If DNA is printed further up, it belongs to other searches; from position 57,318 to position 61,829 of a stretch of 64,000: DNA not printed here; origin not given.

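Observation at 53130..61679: Tandem pair of ~1400-aa secreted proteins, both with T9SS C-terminal sorting domains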

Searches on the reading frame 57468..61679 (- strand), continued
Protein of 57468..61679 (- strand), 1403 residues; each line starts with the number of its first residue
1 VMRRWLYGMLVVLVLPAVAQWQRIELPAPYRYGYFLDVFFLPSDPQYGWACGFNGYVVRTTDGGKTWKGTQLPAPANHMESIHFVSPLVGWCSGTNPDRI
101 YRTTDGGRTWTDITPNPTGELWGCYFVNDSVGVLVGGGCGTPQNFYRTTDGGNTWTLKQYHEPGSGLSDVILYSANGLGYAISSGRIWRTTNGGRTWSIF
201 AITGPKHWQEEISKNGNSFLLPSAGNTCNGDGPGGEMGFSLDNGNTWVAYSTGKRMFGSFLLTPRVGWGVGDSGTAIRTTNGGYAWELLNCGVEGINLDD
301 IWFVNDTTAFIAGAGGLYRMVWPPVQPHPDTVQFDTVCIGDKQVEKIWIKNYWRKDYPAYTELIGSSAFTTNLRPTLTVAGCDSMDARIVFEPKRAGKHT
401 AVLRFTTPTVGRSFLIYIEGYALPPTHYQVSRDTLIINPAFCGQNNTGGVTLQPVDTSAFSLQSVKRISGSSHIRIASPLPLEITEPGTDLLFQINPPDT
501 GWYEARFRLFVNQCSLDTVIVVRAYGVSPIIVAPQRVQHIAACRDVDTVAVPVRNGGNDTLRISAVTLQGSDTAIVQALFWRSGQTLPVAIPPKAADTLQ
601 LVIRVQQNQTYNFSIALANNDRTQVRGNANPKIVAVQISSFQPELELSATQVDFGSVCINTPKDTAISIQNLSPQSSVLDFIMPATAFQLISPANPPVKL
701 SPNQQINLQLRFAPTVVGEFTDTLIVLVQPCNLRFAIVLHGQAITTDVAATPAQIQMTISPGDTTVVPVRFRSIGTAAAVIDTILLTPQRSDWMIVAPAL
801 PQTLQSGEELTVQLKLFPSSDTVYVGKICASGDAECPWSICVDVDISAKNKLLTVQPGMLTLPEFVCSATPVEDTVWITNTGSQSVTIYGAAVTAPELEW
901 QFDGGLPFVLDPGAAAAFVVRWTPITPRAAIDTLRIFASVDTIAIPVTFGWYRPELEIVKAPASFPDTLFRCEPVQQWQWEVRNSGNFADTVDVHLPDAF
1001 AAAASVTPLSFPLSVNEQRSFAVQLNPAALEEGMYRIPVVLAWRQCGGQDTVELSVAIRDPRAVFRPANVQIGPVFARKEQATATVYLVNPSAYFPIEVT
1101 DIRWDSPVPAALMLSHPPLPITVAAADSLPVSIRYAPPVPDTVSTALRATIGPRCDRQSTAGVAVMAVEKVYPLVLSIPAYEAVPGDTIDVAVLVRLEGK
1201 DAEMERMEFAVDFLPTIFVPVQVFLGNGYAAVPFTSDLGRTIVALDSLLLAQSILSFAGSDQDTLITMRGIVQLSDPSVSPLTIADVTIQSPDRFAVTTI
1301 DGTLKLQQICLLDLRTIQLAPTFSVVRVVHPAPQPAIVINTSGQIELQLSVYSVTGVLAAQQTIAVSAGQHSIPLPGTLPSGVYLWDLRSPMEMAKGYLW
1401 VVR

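Call 9: find_homologous_proteins(query=window:57468-61679:-)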
Query window:57468-61679:- (1403 aa): 633 proteins with E <= 0.001 among 8000 candidates; the best 120 are listed.
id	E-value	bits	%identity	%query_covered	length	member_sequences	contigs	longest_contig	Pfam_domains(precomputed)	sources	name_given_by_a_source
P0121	0.0e+0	3116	96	100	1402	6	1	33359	PF22073.3,PF15780.12,PF24798.3,PF22066.3,PF14870.13,PF22067.3,PF12371.15,PF22544.3,PF15902.13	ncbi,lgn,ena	-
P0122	0.0e+0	1951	59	100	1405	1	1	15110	PF22073.3,PF15780.12,PF14870.13,PF24507.2,PF12371.15,PF22544.3,PF15902.13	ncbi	-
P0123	0.0e+0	1302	42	100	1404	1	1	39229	PF22073.3,PF15780.12,PF22066.3,PF14870.13,PF24498.2,PF22067.3,PF22544.3,PF15902.13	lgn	-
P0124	5.8e-229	781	40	52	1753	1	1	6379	PF21633.4,PF07610.18,PF22067.3,PF24507.2,PF02012.27,PF22544.3,PF15902.13,PF22073.3,PF15780.12,PF18962.8,PF22066.3,PF14870.13,PF12371.15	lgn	-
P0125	2.4e-228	779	40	52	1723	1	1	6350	PF22073.3,PF15780.12,PF07610.18,PF24798.3,PF18962.8,PF14870.13,PF22067.3,PF24507.2,PF22544.3,PF15902.13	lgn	-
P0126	9.6e-228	777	33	81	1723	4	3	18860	PF22073.3,PF21633.4,PF15780.12,PF07610.18,PF14874.13,PF22066.3,PF14870.13,PF22067.3,PF12371.15,PF22544.3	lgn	-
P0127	3.2e-223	762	34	94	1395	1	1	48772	PF22073.3,PF15780.12,PF22066.3,PF14870.13,PF02012.27,PF22544.3,PF15902.13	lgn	-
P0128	4.9e-221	755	35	93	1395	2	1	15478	PF22073.3,PF15780.12,PF07610.18,PF24798.3,PF22066.3,PF14870.13,PF02012.27,PF22544.3,PF15902.13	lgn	-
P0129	1.9e-219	750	35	93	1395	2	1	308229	PF22073.3,PF15780.12,PF25249.1,PF22066.3,PF14870.13,PF12371.15,PF22544.3,PF15902.13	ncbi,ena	-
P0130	3.1e-218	746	39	55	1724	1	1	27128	PF22073.3,PF15780.12,PF07610.18,PF18962.8,PF14870.13,PF22067.3,PF12371.15,PF22544.3,PF15902.13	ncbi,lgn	-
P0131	3.1e-214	733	34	99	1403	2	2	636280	PF22073.3,PF15780.12,PF22066.3,PF14870.13,PF02012.27,PF22544.3,PF15902.13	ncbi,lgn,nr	ncbi:MAG: choice-of-anchor D domain-containing protein [Candidatus Kapabacteria bacterium]|nr:choice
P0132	3.7e-214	732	35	99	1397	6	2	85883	PF22073.3,PF15780.12,PF22066.3,PF14870.13,PF02012.27,PF22544.3,PF15902.13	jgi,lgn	-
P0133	1.1e-210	721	35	93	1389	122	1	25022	PF22073.3,PF15780.12,PF25249.1,PF22066.3,PF14870.13,PF02012.27,PF22544.3,PF15902.13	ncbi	-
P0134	2.4e-210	720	32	82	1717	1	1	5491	PF22073.3,PF21633.4,PF15780.12,PF07610.18,PF24798.3,PF18962.8,PF14870.13,PF22067.3,PF22544.3,PF15902.13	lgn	-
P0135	7.9e-210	718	34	93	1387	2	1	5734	PF22073.3,PF15780.12,PF22066.3,PF14870.13,PF02012.27,PF22544.3,PF15902.13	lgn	-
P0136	1.2e-198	681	41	62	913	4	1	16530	PF22073.3,PF22066.3,PF14870.13,PF02012.27,PF15902.13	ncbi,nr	ncbi:MAG: YCF48-related protein, partial [Bacteroidota bacterium]|nr:YCF48-related protein [Bacteroi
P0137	1.6e-198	681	31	93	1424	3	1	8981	PF22073.3,PF15780.12,PF24798.3,PF18962.8,PF22066.3,PF14870.13,PF22067.3,PF22544.3,PF15902.13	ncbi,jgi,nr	ncbi:choice-of-anchor D domain-containing protein [Bacteroidetes/Chlorobi group bacterium ChocPot_Mi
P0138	3.8e-194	666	30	100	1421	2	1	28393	PF22073.3,PF15780.12,PF18962.8,PF14870.13,PF22544.3,PF15902.13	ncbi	-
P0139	7.0e-192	659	30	99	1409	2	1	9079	PF22073.3,PF15780.12,PF07610.18,PF24798.3,PF14870.13,PF02012.27,PF22544.3,PF15902.13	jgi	-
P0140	7.5e-192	659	31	98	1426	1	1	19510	PF22073.3,PF15780.12,PF18962.8,PF14870.13,PF02012.27,PF22544.3,PF15902.13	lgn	-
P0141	1.8e-191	657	31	99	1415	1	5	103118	PF22073.3,PF15780.12,PF07610.18,PF24798.3,PF18962.8,PF22066.3,PF14870.13,PF22544.3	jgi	jgi:photosystem II stability/assembly factor-like uncharacterized protein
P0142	4.6e-188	646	30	97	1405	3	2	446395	PF22073.3,PF15780.12,PF14870.13,PF22544.3,PF15902.13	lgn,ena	-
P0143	2.4e-187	644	29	99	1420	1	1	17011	PF22073.3,PF15780.12,PF18962.8,PF14870.13,PF22544.3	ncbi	-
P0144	1.9e-186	641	30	99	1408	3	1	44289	PF22073.3,PF22066.3,PF14870.13,PF22067.3,PF22544.3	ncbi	-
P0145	5.3e-186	639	29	99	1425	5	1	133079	PF22073.3,PF15780.12,PF24798.3,PF18962.8,PF14870.13,PF12371.15,PF22544.3,PF15902.13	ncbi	-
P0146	8.3e-184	632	29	98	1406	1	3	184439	PF22073.3,PF14870.13,PF24507.2,PF02012.27,PF22544.3,PF15902.13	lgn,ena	-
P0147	2.8e-183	630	31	93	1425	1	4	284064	PF22073.3,PF15780.12,PF07610.18,PF24798.3,PF22066.3,PF14870.13,PF22067.3,PF12371.15,PF22544.3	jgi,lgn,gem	-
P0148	4.2e-183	630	30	98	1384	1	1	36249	PF22073.3,PF21633.4,PF15780.12,PF24798.3,PF18962.8,PF22066.3,PF14870.13,PF22067.3,PF24507.2,PF22544.3,PF15902.13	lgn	-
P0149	1.5e-180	621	28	99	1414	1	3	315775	PF22073.3,PF22060.3,PF24771.4,PF15780.12,PF07610.18,PF24798.3,PF22066.3,PF14870.13,PF12371.15,PF22544.3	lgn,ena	-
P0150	2.7e-179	617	30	98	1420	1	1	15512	PF22073.3,PF15780.12,PF24798.3,PF18962.8,PF22066.3,PF14870.13,PF22544.3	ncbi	ncbi:choice-of-anchor D domain-containing protein [Bacteroidota bacterium]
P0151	2.1e-177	611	30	93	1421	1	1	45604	PF22073.3,PF15780.12,PF18962.8,PF22066.3,PF14870.13,PF22544.3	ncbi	ncbi:MAG: hypothetical protein V1779_13940 [bacterium]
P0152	8.9e-176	605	31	98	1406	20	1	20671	PF22073.3,PF15780.12,PF22066.3,PF14870.13,PF12371.15,PF22544.3,PF15902.13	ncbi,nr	ncbi:Ycf48-like protein [bacterium HR20]|nr:Ycf48-like protein [bacterium HR20]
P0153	2.1e-173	597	29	99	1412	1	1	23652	PF22073.3,PF15780.12,PF18962.8,PF14870.13,PF22544.3,PF15902.13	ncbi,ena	-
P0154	1.3e-172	595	27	99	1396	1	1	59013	PF22073.3,PF15780.12,PF18962.8,PF14870.13,PF22544.3,PF15902.13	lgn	-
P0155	1.7e-172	594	29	93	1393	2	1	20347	PF22073.3,PF24798.3,PF18962.8,PF22066.3,PF14870.13,PF22067.3,PF24507.2,PF22544.3,PF15902.13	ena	-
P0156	3.4e-172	593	30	100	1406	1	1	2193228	PF22073.3,PF15780.12,PF22066.3,PF14870.13,PF12371.15,PF22544.3,PF15902.13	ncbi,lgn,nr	ncbi:MAG: hypothetical protein KatS3mg040_0283 [Candidatus Kapaibacterium sp.]|nr:MAG: hypothetical 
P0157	1.4e-171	591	29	100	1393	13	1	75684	PF22073.3,PF15780.12,PF14874.13,PF14870.13,PF24507.2,PF12371.15,PF22544.3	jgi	-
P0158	1.6e-170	588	28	99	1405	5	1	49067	PF22073.3,PF22060.3,PF15780.12,PF24798.3,PF22066.3,PF14870.13,PF22067.3,PF24507.2,PF12371.15,PF22544.3,PF15902.13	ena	-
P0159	1.0e-169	585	30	98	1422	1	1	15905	PF22073.3,PF21633.4,PF15780.12,PF07610.18,PF24798.3,PF14870.13,PF24507.2,PF12371.15,PF22544.3,PF15902.13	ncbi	-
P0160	3.6e-169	583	28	99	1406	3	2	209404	PF22073.3,PF15780.12,PF07610.18,PF18962.8,PF14870.13,PF22067.3,PF24507.2,PF22544.3,PF15902.13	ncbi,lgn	-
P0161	1.2e-168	582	31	97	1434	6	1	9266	PF22073.3,PF15780.12,PF22066.3,PF14870.13,PF22067.3,PF02012.27,PF22544.3,PF15902.13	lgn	-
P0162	1.6e-168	581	28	100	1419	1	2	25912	PF22073.3,PF15780.12,PF07610.18,PF24798.3,PF18962.8,PF14870.13,PF22544.3,PF15902.13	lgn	-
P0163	2.3e-168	581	30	99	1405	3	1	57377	PF22073.3,PF22060.3,PF15780.12,PF24798.3,PF22066.3,PF14870.13,PF22067.3,PF12371.15,PF02012.27,PF22544.3,PF15902.13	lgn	-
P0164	1.8e-167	578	31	85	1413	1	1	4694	PF22073.3,PF15780.12,PF18962.8,PF14870.13,PF22544.3,PF15902.13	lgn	-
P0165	3.1e-167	577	29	92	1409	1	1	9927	PF22073.3,PF15780.12,PF18962.8,PF14870.13,PF12371.15,PF22544.3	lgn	-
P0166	6.9e-167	576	29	99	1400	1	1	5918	PF22073.3,PF15780.12,PF14870.13,PF12371.15,PF22544.3,PF15902.13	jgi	-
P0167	1.4e-166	575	28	99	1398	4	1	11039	PF22073.3,PF15780.12,PF14870.13,PF22544.3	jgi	-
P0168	5.4e-166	573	28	98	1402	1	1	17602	PF22073.3,PF15780.12,PF24798.3,PF22066.3,PF14870.13,PF24507.2,PF12371.15,PF22544.3,PF15902.13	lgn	-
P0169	6.8e-166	573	28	96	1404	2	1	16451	PF22073.3,PF15780.12,PF00963.25,PF14870.13,PF22067.3,PF22544.3,PF15902.13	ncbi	-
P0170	1.7e-165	571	30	98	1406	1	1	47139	PF22073.3,PF15780.12,PF22066.3,PF14870.13,PF12371.15,PF22544.3,PF15902.13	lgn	-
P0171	1.9e-165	571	28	99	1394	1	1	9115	PF22073.3,PF15780.12,PF18962.8,PF22066.3,PF14870.13,PF24507.2,PF12371.15,PF22544.3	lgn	-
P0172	2.3e-165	571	27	99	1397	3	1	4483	PF22073.3,PF15780.12,PF18962.8,PF22066.3,PF14870.13,PF22067.3,PF24507.2,PF22544.3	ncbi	-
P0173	2.4e-165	571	30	94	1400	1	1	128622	PF22073.3,PF14870.13,PF22544.3,PF15902.13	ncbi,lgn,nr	ncbi:MAG TPA: YCF48-related protein [Candidatus Kapabacteria bacterium]|nr:YCF48-related protein [Ca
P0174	2.7e-164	567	28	100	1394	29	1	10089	PF22073.3,PF15780.12,PF07610.18,PF18962.8,PF14874.13,PF22066.3,PF14870.13,PF22067.3,PF24507.2,PF12371.15,PF22544.3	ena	-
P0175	2.8e-164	567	28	98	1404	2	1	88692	PF22073.3,PF21633.4,PF15780.12,PF24798.3,PF22066.3,PF14870.13,PF24507.2,PF22544.3,PF15902.13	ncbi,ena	-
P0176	4.3e-164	567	28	98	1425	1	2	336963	PF21633.4,PF07610.18,PF00932.26,PF22067.3,PF24507.2,PF22544.3,PF15902.13,PF22073.3,PF15780.12,PF24798.3,PF14874.13,PF14870.13,PF12371.15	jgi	jgi:photosystem II stability/assembly factor-like uncharacterized protein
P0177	5.5e-164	566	30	92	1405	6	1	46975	PF22073.3,PF22060.3,PF15780.12,PF22066.3,PF14870.13,PF22067.3,PF12371.15,PF02012.27,PF22544.3,PF15902.13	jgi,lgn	jgi:photosystem II stability/assembly factor-like uncharacterized protein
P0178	1.5e-163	565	29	94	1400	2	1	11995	PF22073.3,PF15780.12,PF14870.13,PF22067.3,PF22544.3,PF15902.13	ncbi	-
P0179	3.2e-163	564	30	99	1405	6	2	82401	PF22073.3,PF15780.12,PF18962.8,PF14870.13,PF22067.3,PF22544.3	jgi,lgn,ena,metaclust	metaclust:\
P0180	5.2e-163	563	28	99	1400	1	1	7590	PF22073.3,PF15780.12,PF18962.8,PF22066.3,PF14870.13,PF22544.3,PF15902.13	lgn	-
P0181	9.0e-163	562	30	98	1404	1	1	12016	PF22073.3,PF15780.12,PF22066.3,PF14870.13,PF22067.3,PF12371.15,PF02012.27,PF22544.3,PF15902.13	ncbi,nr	ncbi:MAG: choice-of-anchor D domain-containing protein [Chlorobi bacterium]|nr:choice-of-anchor D do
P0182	1.5e-162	561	29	98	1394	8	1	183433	PF22073.3,PF15780.12,PF18962.8,PF14874.13,PF22066.3,PF14870.13,PF12371.15,PF22544.3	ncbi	ncbi:MAG: YCF48-related protein [Bacteroidota bacterium]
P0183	2.2e-162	561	31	98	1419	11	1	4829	PF22073.3,PF21633.4,PF15780.12,PF07610.18,PF18962.8,PF14870.13,PF22544.3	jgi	-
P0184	1.7e-161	558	28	99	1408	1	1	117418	PF22073.3,PF15780.12,PF24798.3,PF14870.13,PF22067.3,PF24507.2,PF22544.3,PF15902.13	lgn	-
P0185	2.1e-161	558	28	98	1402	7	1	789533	PF22073.3,PF21633.4,PF15780.12,PF14870.13,PF24507.2,PF12371.15,PF22544.3,PF15902.13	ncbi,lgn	-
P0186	1.3e-160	555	27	99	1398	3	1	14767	PF22073.3,PF15780.12,PF07610.18,PF24798.3,PF18962.8,PF22066.3,PF14870.13,PF22544.3,PF15902.13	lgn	-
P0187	8.3e-160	552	28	96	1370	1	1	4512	PF22073.3,PF15780.12,PF24798.3,PF22066.3,PF14870.13,PF24507.2,PF12371.15,PF22544.3,PF15902.13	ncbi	ncbi:MAG: choice-of-anchor D domain-containing protein [Candidatus Kapaibacteriota bacterium]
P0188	1.4e-159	552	29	98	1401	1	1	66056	PF22073.3,PF21633.4,PF15780.12,PF14870.13,PF24507.2,PF22544.3,PF15902.13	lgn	-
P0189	2.2e-159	551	28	97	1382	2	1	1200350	PF22073.3,PF21633.4,PF15780.12,PF07610.18,PF18962.8,PF14870.13,PF12371.15,PF22544.3,PF15902.13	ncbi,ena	-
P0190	5.7e-159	550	35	65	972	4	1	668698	PF22073.3,PF15780.12,PF14870.13,PF12371.15,PF02012.27,PF22544.3,PF15902.13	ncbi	-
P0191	1.2e-157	545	27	97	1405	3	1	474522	PF22073.3,PF15780.12,PF07610.18,PF22066.3,PF14870.13,PF12371.15,PF22544.3,PF15902.13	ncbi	-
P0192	2.5e-157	544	28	93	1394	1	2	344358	PF07610.18,PF22067.3,PF24507.2,PF22544.3,PF22073.3,PF15780.12,PF24798.3,PF18962.8,PF14874.13,PF22066.3,PF14870.13,PF12371.15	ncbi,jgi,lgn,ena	-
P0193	1.1e-156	542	27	98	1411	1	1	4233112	PF18962.8,PF14870.13,PF15902.13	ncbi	-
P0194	5.1e-156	540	27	99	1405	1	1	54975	PF22073.3,PF15780.12,PF24798.3,PF22066.3,PF14870.13,PF02012.27,PF22544.3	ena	-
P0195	5.2e-155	536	29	98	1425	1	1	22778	PF22073.3,PF21633.4,PF15780.12,PF07610.18,PF18962.8,PF14870.13,PF22067.3,PF22544.3,PF15902.13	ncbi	-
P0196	2.6e-154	534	28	99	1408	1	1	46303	PF22073.3,PF15780.12,PF24798.3,PF18962.8,PF14874.13,PF14870.13,PF22067.3,PF12371.15,PF22544.3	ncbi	-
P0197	4.6e-154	533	30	97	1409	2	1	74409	PF22073.3,PF15780.12,PF18962.8,PF22544.3,PF15902.13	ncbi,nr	ncbi:MAG: choice-of-anchor D domain-containing protein [Ignavibacteria bacterium]|nr:choice-of-ancho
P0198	5.6e-153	530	27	99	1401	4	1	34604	PF22073.3,PF21633.4,PF15780.12,PF22066.3,PF14870.13,PF24507.2,PF12371.15,PF22544.3,PF15902.13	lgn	-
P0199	2.6e-152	527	27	97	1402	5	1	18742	PF22073.3,PF15780.12,PF22066.3,PF14870.13,PF24507.2,PF12371.15,PF22544.3,PF15902.13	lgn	-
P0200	5.0e-152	527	26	98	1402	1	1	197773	PF22073.3,PF21633.4,PF15780.12,PF22066.3,PF14870.13,PF24507.2,PF12371.15,PF22544.3,PF15902.13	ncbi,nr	ncbi:MAG: choice-of-anchor D domain-containing protein [Ignavibacteria bacterium]|nr:choice-of-ancho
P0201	1.1e-149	519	26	97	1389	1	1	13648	PF22073.3,PF15780.12,PF07610.18,PF24798.3,PF18962.8,PF22066.3,PF14870.13,PF22067.3,PF12371.15,PF22544.3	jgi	-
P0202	5.9e-149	516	28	98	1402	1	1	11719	PF22073.3,PF21633.4,PF15780.12,PF22066.3,PF14870.13,PF24507.2,PF12371.15,PF22544.3,PF15902.13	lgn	-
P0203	7.1e-149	516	26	99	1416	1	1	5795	PF22073.3,PF15780.12,PF18962.8,PF22066.3,PF14870.13,PF02012.27,PF22544.3,PF15902.13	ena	-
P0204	2.0e-146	508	27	97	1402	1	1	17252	PF22073.3,PF21633.4,PF15780.12,PF14870.13,PF24507.2,PF12371.15,PF22544.3,PF15902.13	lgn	-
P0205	5.0e-144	500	27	99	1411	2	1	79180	PF22073.3,PF15780.12,PF14870.13,PF22544.3,PF15902.13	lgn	-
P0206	1.6e-143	498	28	99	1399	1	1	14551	PF22073.3,PF15780.12,PF14870.13,PF12371.15,PF22544.3,PF15902.13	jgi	jgi:photosystem II stability/assembly factor-like uncharacterized protein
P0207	6.9e-142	493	27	99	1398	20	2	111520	PF22073.3,PF15780.12,PF22066.3,PF14870.13,PF22544.3,PF15902.13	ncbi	ncbi:MAG: choice-of-anchor D domain-containing protein [Candidatus Kapaibacteriota bacterium]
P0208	4.3e-141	490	27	98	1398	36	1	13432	PF22073.3,PF15780.12,PF22066.3,PF14870.13,PF22544.3,PF15902.13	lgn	-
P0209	2.4e-139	485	27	99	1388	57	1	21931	PF22073.3,PF15780.12,PF18962.8,PF22066.3,PF14870.13,PF22544.3,PF15902.13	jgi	-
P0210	7.2e-138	480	29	93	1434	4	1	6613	PF22073.3,PF15780.12,PF14870.13,PF22544.3,PF15902.13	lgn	-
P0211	2.2e-137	478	29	98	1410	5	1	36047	PF22073.3,PF15780.12,PF07610.18,PF14870.13,PF24770.2,PF22067.3,PF22544.3,PF15902.13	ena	-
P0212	2.6e-137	478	27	99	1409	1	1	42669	PF22073.3,PF15780.12,PF14870.13,PF24507.2,PF12371.15,PF22544.3,PF15902.13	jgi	jgi:photosystem II stability/assembly factor-like uncharacterized protein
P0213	1.0e-135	472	28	98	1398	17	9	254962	PF22073.3,PF15780.12,PF22066.3,PF14870.13,PF22544.3,PF15902.13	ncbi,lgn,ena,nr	ncbi:MAG: choice-of-anchor D domain-containing protein [Bacteroidetes bacterium]|nr:choice-of-anchor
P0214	2.5e-135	471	28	86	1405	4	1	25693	PF22073.3,PF15780.12,PF07610.18,PF18962.8,PF22544.3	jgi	jgi:photosystem II stability/assembly factor-like uncharacterized protein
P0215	5.0e-135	470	29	91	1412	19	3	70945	PF22073.3,PF15780.12,PF14870.13,PF22544.3,PF15902.13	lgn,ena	-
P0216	3.7e-134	467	28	93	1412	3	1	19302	PF22073.3,PF15780.12,PF07610.18,PF14870.13,PF22544.3,PF15902.13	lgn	-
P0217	6.3e-134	467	29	86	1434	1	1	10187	PF22073.3,PF15780.12,PF14870.13,PF22067.3,PF22544.3,PF15902.13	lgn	-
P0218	6.2e-131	457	28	98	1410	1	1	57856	PF22073.3,PF15780.12,PF07610.18,PF18962.8,PF14870.13,PF22544.3,PF15902.13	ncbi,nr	ncbi:MAG: choice-of-anchor D domain-containing protein [Candidatus Kapabacteria bacterium]|nr:choice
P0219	1.2e-130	456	26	100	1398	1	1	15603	PF22073.3,PF15780.12,PF14870.13,PF22544.3,PF15902.13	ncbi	-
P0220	1.4e-130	455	27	99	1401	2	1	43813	PF22073.3,PF15780.12,PF00963.25,PF22066.3,PF14870.13,PF22067.3,PF22544.3,PF15902.13,PF00630.26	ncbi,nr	ncbi:MAG: choice-of-anchor D domain-containing protein [Candidatus Kapabacteria bacterium]|nr:choice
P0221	7.1e-130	453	27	98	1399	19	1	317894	PF22073.3,PF15780.12,PF14870.13,PF22544.3,PF15902.13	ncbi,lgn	ncbi:MAG: WD40/YVTN/BNR-like repeat-containing protein [Candidatus Kapaibacteriota bacterium]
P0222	8.0e-130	453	28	99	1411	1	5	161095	PF22073.3,PF15780.12,PF07610.18,PF18962.8,PF14870.13,PF22067.3,PF22544.3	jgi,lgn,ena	-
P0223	1.5e-129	452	27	98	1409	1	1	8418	PF22073.3,PF15780.12,PF18962.8,PF22544.3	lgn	-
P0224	1.4e-128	449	28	97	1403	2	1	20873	PF22073.3,PF15780.12,PF14870.13,PF07705.18,PF22544.3,PF15902.13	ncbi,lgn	-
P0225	2.8e-128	448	28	86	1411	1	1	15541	PF22073.3,PF15780.12,PF07610.18,PF18962.8,PF14870.13,PF22067.3,PF22544.3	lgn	-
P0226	7.2e-128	446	27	98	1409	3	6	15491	PF22073.3,PF14870.13,PF02012.27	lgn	-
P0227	2.7e-127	445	30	66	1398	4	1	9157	PF22073.3,PF15780.12,PF14870.13,PF22544.3,PF15902.13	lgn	-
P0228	3.1e-127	444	28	91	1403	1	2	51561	PF22073.3,PF15780.12,PF14870.13,PF22067.3,PF22544.3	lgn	-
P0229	1.5e-126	442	27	98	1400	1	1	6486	PF22073.3,PF15780.12,PF18962.8,PF14870.13,PF22067.3,PF02012.27,PF22544.3,PF15902.13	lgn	-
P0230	4.6e-126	441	27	98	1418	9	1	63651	PF22073.3,PF15780.12,PF24798.3,PF14870.13,PF22544.3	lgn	-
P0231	4.6e-126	441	30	64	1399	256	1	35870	PF22073.3,PF15780.12,PF14870.13,PF22544.3,PF15902.13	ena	-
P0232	6.0e-126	440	27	99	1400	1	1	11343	PF22073.3,PF15780.12,PF18962.8,PF14870.13,PF22544.3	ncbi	-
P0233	3.5e-125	438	27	97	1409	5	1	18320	PF22073.3,PF15780.12,PF14870.13,PF22067.3,PF22544.3,PF15902.13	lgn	-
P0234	3.8e-124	434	27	98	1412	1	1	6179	PF22073.3,PF15780.12,PF07610.18,PF14870.13,PF22067.3,PF22544.3,PF15902.13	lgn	-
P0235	2.5e-123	431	28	92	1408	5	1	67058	PF22073.3,PF14870.13,PF22544.3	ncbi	-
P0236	4.1e-123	431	27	97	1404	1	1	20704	PF22073.3,PF15780.12,PF07610.18,PF14870.13,PF12371.15,PF22544.3,PF15902.13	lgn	-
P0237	3.2e-122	428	28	98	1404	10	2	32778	PF22073.3,PF15780.12,PF07610.18,PF18962.8,PF14870.13,PF22544.3,PF15902.13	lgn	-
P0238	4.5e-122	427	29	85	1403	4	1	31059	PF22073.3,PF15780.12,PF22066.3,PF14870.13,PF22067.3,PF02012.27,PF22544.3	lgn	-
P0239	5.1e-122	427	27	99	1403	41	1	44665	PF22073.3,PF15780.12,PF07610.18,PF14870.13,PF22067.3,PF22544.3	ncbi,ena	-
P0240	1.4e-121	426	28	97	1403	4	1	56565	PF22073.3,PF07610.18,PF14870.13,PF22544.3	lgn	-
